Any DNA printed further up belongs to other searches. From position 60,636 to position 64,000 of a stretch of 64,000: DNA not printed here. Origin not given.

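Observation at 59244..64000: Receptor-like Ser/Thr kinase with an LRR-derived ectodomain, co-transcribed with a giant LRR protein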

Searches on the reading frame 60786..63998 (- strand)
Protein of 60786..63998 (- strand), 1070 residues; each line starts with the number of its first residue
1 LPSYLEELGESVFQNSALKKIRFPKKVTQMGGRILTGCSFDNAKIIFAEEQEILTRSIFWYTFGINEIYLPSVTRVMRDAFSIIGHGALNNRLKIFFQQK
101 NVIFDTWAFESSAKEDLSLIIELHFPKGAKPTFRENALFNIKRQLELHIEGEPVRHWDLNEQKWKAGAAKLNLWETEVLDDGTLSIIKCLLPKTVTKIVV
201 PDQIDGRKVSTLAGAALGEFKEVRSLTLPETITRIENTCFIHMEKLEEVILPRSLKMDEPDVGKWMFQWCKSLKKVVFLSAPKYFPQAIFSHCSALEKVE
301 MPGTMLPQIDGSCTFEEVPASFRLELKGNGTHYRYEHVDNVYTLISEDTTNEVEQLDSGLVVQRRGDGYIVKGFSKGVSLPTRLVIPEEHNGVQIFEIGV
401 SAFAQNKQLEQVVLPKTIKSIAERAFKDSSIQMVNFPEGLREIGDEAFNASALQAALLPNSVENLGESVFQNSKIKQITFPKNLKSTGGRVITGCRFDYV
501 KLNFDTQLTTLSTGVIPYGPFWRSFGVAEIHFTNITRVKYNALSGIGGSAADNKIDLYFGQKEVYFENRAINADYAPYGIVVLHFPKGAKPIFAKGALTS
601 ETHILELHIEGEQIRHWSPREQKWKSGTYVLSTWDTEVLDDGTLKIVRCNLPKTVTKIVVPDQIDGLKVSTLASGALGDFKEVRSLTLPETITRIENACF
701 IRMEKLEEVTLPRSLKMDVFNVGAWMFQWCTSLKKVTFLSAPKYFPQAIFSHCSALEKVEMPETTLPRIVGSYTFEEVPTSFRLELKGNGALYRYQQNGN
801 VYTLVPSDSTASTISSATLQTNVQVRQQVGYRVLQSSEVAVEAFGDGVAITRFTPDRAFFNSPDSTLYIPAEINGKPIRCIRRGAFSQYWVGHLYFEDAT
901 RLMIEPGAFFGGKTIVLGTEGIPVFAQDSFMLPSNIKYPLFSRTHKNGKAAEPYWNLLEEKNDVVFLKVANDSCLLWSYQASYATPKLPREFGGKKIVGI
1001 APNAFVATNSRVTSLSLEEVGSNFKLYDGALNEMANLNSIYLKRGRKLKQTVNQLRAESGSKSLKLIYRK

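Call 3: search_protein_families(library=pfam, proteins=[window:60786-63998:-], max_evalue=0.1)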
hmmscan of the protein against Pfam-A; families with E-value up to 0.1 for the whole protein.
window:60786-63998:- (1070 aa): 3 families
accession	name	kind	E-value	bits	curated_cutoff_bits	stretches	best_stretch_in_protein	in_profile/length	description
PF13306.12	LRR_5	-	1.2e-61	206.7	27.7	4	397-511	2-115/127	BspA type Leucine rich repeat region (6 copies)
PF25777.1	Aurora-A_bind_TACC3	-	0.053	13.9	20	0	4-20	19-35/42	TACC3, Aurora-A binding region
PF17821.6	DUF5583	-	0.056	13.8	25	0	720-759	28-67/130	Family of unknown function (DUF5583)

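Call 4: search_protein_families(library=ncbifam, proteins=[window:60786-63998:-], max_evalue=0.1)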
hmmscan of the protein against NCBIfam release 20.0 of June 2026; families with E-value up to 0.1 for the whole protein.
window:60786-63998:- (1070 aa): 3 families
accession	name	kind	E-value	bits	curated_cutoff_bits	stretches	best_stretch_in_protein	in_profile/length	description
NF047961.1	adhesin_HupY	equivalog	1.8e-22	79.3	1250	1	382-484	189-288/978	leucine-rich repeat adhesin HupY/LrrG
NF045861.1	glide_Gli349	exception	1.6e-06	25.1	1750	1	395-473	2688-2768/3169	gliding machinery surface structure protein Gli349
NF003339.0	PRK04351.1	equivalog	0.0047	16.6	113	0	458-493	6-41/149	SprT family protein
